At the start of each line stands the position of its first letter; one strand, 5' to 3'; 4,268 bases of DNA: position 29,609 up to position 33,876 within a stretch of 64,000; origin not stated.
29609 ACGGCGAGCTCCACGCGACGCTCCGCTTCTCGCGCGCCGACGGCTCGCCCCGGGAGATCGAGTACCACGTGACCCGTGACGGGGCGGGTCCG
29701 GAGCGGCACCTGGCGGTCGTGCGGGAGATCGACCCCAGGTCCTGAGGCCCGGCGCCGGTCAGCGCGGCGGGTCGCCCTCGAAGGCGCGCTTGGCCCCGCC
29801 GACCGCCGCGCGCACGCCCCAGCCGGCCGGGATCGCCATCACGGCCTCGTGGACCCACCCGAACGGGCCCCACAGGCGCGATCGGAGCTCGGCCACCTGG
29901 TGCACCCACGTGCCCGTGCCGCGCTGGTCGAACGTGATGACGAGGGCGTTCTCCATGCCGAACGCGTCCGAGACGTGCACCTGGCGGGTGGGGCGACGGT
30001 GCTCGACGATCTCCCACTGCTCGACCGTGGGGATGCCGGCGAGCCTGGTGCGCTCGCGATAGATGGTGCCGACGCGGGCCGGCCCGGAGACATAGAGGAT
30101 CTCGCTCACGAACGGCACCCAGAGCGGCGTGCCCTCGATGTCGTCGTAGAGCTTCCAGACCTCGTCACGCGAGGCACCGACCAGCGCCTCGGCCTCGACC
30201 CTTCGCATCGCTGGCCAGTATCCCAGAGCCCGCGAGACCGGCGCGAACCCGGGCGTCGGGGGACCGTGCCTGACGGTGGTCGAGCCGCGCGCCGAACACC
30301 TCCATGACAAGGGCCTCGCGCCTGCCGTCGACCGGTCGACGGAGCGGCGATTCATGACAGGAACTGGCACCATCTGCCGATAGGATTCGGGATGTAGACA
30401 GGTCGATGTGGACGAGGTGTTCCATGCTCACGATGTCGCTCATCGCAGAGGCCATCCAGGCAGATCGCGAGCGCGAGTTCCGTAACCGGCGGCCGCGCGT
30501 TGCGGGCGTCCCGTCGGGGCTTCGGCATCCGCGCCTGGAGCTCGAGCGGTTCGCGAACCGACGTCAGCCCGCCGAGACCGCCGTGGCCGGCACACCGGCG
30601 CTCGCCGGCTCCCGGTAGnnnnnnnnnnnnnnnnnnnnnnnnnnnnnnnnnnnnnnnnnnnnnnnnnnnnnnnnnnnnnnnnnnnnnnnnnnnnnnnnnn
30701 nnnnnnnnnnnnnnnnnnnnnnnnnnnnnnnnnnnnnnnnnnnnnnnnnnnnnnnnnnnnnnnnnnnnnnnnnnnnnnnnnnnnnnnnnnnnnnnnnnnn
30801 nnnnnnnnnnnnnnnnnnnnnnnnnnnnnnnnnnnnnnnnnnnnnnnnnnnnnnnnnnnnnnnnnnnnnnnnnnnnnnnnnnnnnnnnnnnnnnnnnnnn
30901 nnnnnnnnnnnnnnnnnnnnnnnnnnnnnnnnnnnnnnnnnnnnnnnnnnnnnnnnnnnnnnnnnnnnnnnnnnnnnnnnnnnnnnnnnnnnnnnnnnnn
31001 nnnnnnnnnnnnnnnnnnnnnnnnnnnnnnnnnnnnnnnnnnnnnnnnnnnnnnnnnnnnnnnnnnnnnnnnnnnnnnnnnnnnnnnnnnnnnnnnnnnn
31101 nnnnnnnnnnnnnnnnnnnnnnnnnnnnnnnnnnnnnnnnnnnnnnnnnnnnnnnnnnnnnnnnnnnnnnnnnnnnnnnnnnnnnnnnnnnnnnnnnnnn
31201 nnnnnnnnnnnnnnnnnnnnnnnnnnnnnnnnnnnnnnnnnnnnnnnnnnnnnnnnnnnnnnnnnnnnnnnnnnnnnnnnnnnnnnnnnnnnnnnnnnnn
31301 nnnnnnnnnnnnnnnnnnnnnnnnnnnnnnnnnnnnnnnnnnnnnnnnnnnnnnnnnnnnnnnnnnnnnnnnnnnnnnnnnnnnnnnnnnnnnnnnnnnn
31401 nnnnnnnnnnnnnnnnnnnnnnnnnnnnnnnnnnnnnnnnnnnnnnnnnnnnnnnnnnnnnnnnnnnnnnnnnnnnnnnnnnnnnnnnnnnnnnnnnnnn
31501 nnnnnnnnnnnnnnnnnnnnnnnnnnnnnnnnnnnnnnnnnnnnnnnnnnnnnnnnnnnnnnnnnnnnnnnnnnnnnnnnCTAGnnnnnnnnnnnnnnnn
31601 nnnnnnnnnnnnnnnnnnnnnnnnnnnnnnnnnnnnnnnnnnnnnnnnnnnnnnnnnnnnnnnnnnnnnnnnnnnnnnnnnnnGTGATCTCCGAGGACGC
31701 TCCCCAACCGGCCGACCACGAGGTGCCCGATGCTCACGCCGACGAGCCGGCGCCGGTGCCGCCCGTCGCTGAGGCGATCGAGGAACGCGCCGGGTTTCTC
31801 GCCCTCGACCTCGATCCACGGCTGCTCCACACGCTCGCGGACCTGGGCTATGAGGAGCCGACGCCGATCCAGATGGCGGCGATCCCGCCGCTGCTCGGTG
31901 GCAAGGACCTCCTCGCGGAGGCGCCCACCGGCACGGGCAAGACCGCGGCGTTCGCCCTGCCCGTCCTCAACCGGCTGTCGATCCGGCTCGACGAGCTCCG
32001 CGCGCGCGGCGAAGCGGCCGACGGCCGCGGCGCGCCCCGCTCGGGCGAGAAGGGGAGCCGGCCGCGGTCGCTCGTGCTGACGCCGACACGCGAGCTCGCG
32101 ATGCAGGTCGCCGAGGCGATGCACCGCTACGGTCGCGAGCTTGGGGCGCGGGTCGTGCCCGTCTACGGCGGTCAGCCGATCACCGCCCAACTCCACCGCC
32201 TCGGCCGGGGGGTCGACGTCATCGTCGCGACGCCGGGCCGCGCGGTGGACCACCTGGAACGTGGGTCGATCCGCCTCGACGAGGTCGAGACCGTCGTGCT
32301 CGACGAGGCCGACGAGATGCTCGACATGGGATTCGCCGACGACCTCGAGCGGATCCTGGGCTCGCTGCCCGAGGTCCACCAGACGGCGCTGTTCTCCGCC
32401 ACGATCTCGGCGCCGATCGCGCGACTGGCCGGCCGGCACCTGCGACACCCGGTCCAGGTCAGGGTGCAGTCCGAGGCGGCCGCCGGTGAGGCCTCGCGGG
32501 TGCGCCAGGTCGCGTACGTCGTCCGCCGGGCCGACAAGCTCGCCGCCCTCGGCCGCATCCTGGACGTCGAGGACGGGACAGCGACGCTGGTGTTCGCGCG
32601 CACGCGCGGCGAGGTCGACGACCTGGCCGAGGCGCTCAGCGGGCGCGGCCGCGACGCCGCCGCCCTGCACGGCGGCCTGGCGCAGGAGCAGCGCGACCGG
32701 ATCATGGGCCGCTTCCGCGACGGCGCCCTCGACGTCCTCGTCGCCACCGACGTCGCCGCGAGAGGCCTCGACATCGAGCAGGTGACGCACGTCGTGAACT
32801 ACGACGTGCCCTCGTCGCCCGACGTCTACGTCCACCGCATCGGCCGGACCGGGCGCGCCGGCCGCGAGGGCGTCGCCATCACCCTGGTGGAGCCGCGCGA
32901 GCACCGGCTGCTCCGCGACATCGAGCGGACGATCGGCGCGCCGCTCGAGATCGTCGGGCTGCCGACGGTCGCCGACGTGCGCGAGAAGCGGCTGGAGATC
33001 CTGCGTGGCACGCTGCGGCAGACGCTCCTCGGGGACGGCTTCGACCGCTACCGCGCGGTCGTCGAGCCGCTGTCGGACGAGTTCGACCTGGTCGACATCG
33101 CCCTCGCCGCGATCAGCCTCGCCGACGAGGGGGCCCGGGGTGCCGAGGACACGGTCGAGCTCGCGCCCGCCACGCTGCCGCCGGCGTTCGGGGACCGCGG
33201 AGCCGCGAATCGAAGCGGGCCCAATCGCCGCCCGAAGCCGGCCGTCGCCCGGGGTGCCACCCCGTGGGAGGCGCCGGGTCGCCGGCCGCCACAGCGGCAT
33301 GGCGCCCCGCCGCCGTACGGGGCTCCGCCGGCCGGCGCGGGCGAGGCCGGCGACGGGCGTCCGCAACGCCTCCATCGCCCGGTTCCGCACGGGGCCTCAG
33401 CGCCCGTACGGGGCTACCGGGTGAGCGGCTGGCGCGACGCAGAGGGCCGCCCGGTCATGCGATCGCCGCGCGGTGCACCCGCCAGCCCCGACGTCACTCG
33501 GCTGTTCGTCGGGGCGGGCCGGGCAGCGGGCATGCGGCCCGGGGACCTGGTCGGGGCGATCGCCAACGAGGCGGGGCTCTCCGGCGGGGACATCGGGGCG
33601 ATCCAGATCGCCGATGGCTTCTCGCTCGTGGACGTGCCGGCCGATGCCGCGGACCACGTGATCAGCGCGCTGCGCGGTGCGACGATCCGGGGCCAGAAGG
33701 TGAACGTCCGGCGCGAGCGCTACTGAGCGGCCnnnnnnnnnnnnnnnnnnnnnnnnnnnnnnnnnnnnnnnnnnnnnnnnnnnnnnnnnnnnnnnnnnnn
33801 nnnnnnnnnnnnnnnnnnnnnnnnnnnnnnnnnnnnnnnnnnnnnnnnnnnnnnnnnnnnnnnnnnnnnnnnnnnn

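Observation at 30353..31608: WYL regulator bracketed by two copies of a 19-bp site, one with PafBC-like N10 geometry in front of a 64-aa ORF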

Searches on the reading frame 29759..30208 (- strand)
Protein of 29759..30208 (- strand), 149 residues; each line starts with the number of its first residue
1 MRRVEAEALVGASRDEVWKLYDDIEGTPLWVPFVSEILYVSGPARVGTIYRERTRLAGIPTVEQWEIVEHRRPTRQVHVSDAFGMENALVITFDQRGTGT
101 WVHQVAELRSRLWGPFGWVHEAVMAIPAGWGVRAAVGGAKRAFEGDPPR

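Call 4: search_protein_families(library=pfam, proteins=[window:29759-30208:-], max_evalue=0.01)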
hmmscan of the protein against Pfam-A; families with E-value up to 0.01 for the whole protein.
window:29759-30208:- (149 aa): 2 families
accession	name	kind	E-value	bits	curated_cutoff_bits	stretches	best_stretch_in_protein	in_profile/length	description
PF10604.15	Polyketide_cyc2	-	2.3e-08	34.9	27.4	1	1-144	1-142/142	Polyketide cyclase / dehydrase and lipid transport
PF03364.25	Polyketide_cyc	-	0.00049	20.8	23.4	1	10-107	1-96/126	Polyketide cyclase / dehydrase and lipid transport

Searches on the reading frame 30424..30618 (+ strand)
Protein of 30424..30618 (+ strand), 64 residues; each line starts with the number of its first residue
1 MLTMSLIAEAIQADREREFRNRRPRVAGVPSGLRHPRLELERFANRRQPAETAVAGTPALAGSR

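Call 4: search_protein_families(library=pfam, proteins=[window:30424-30618:+], max_evalue=0.01)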
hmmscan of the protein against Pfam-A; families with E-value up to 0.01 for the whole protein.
window:30424-30618:+ (64 aa): 0 families

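Call 32: search_protein_families(library=pfam, proteins=[window:30424-30615:+], max_evalue=10)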
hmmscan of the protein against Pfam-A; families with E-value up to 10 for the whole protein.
seq(64 aa): 0 families

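Call 35: find_homologous_proteins(query=A1, max_evalue=0.01)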
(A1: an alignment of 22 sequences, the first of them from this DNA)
Query A1 (22 sequences) (64 aa, profile of the alignment): 125 proteins with E <= 0.01 among 2455 candidates; the best 120 are listed.
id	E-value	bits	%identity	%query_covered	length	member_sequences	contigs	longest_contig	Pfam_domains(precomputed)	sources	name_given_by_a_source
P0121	1.1e-13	69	64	17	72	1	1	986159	-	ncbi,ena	-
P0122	1.9e-13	69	48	30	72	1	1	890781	-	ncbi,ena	-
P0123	2.9e-13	68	47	23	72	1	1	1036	-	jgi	jgi:hypothetical protein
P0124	4.6e-13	67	-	-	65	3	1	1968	-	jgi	jgi:hypothetical protein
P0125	8.1e-13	67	83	100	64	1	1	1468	-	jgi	jgi:hypothetical protein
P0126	1.0e-12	66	40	23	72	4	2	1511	-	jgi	-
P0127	1.5e-12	66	91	100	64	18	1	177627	-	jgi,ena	-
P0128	1.5e-12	66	86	100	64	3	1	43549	-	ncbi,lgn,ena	-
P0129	2.0e-12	65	71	100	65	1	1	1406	-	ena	-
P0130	2.6e-12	65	89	100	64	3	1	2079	-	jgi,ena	jgi:hypothetical protein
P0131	3.2e-12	65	-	-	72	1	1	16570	-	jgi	jgi:hypothetical protein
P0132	3.7e-12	64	71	100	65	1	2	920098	-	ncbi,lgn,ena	-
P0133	5.1e-12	64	68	100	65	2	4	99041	-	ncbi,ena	-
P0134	2.4e-11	62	40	23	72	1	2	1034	-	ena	-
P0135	2.5e-11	62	70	100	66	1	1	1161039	-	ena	-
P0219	1.7e-5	43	-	-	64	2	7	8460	-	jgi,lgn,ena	-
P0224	3.4e-5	42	-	-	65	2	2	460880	-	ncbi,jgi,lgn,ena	jgi:hypothetical protein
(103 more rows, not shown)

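Call 55: predict_structure(alignment_id=A3)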
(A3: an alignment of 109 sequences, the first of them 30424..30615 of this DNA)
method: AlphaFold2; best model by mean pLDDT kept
length: 64 residues; sequences in the alignment: 109
mean_pLDDT: 61.7   pTM: 0.33
mean pLDDT of the five models: 61.7, 61.2, 60.9, 60.8, 60.4
residues with pLDDT >= 90: 1; 70-90: 18; 50-70: 29; < 50: 16
segments of 3 or more residues with pLDDT < 50: 48-58, 60-64
pLDDT, mean of each block of 10 residues (from residue 1): 82 82 61 56 53 42 43
secondary structure, 60 per line:
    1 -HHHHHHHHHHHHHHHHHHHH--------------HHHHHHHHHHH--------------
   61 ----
elements in order: H2-21 H36-46

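Call 57: search_protein_families(library=ncbifam, proteins=[window:30424-30615:+], max_evalue=0.01)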
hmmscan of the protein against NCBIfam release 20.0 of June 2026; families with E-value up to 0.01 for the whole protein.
window:30424-30615:+ (64 aa): 0 families

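Call 58: search_protein_families(library=padloc, proteins=[window:30424-30615:+], max_evalue=0.01)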
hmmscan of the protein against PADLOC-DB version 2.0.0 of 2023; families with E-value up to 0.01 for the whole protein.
window:30424-30615:+ (64 aa): 0 families

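Call 67: search_protein_representatives(alignment_id=A3)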
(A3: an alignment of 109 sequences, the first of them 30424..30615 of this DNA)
Query: 109 sequences, 66 profile positions. Proteins with E-value up to 0.001 (for the whole library): 279; up to 1e-10: 19; up to 1e-30: 0. The best 150 are listed.
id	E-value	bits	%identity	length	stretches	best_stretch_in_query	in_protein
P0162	1.9e-14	70.3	-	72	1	1-66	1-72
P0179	4.1e-14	69.2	-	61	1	1-60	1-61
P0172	1.7e-13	67.2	-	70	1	1-66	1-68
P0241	1.8e-13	67.1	-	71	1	1-60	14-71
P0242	5.4e-13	65.6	-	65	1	1-65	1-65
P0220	5.4e-13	65.6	-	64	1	1-65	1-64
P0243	6.1e-13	65.4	-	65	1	1-65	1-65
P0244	1.0e-12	64.7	-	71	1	1-60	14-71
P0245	1.3e-12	64.3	-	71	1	1-60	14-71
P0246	5.8e-12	62.3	-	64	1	1-65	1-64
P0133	6.9e-12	62.0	-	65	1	1-66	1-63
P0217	1.1e-11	61.4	-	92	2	1-56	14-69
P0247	1.2e-11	61.3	-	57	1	1-60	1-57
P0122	1.7e-11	60.7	-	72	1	1-65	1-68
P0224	2.3e-11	60.3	-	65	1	1-66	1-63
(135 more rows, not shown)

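Call 68: find_encoding_contigs(protein=P0224, flank=3000, max_places=3)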
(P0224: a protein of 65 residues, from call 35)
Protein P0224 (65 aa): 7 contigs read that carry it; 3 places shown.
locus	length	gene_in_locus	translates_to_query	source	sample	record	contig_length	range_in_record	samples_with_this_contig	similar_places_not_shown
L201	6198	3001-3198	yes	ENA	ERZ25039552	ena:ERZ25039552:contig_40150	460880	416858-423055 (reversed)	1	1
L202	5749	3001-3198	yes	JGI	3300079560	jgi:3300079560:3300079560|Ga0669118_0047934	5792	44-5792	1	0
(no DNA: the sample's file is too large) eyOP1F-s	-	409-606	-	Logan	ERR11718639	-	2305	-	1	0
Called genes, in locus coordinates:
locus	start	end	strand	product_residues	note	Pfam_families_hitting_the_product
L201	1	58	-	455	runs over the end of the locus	PF01458:SUFBD_core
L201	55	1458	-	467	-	PF19295:SufBD_N, PF01458:SUFBD_core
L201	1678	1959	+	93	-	-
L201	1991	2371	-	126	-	PF00903:Glyoxalase, PF22677:Ble-like_N (faint)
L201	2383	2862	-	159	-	PF14588:YjgF_endoribonc, PF01042:Ribonuc_L-PSP (weak)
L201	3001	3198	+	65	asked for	-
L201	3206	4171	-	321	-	PF08220:HTH_DeoR (weak), PF08279:HTH_11, PF19187:HTH_PafC (weak), PF13280:WYL, PF25583:WCX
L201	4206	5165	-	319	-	PF00892:EamA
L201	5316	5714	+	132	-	-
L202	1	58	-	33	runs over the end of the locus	?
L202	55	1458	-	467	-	PF19295:SufBD_N, PF01458:SUFBD_core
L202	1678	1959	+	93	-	-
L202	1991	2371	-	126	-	PF00903:Glyoxalase, PF22677:Ble-like_N (faint)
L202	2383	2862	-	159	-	PF14588:YjgF_endoribonc, PF01042:Ribonuc_L-PSP (weak)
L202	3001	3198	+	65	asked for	-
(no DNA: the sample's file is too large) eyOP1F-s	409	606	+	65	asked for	-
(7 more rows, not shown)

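Call 69: find_encoding_contigs(protein=P0219, flank=3000, max_places=3)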
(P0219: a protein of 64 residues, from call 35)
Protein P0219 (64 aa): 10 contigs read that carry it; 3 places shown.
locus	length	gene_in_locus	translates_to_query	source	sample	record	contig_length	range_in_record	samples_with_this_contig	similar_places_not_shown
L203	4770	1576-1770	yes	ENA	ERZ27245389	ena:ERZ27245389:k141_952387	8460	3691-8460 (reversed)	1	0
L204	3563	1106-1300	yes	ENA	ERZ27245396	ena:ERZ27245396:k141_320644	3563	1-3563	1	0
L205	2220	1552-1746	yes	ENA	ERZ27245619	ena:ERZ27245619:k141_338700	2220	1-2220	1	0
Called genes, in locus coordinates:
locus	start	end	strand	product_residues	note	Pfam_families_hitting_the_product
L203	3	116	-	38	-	?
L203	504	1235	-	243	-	-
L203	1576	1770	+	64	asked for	-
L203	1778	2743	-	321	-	PF08220:HTH_DeoR (weak), PF08279:HTH_11, PF19187:HTH_PafC (faint), PF13280:WYL, PF25583:WCX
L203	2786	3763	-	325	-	PF00892:EamA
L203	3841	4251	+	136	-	-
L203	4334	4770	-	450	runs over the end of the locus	PF14224:DUF4331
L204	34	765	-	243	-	-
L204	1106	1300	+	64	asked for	-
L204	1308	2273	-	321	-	PF08220:HTH_DeoR (weak), PF08279:HTH_11, PF19187:HTH_PafC (faint), PF13280:WYL, PF25583:WCX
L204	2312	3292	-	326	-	PF00892:EamA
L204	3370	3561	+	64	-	?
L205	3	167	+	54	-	?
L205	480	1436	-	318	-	-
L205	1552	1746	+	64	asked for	-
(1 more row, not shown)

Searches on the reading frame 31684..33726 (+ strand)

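Call 4: search_protein_families(library=pfam, proteins=[window:31684-33726:+], max_evalue=0.01)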
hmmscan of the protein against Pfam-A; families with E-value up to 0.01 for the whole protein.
window:31684-33726:+ (680 aa): 4 families
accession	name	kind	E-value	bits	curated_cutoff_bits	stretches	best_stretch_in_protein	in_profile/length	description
PF00270.35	DEAD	-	3e-47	160.9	26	1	60-245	1-164/167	DEAD/DEAH box helicase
PF00271.37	Helicase_C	-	2.2e-32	112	23.5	1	285-393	2-110/110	Helicase conserved C-terminal domain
PF03880.21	DbpA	-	2.3e-26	92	25.6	1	606-677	1-72/72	DbpA RNA binding domain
PF25399.1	DeaD_dimer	-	2.9e-07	30.9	23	1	427-482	1-58/67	RNA helicase DeaD dimerization domain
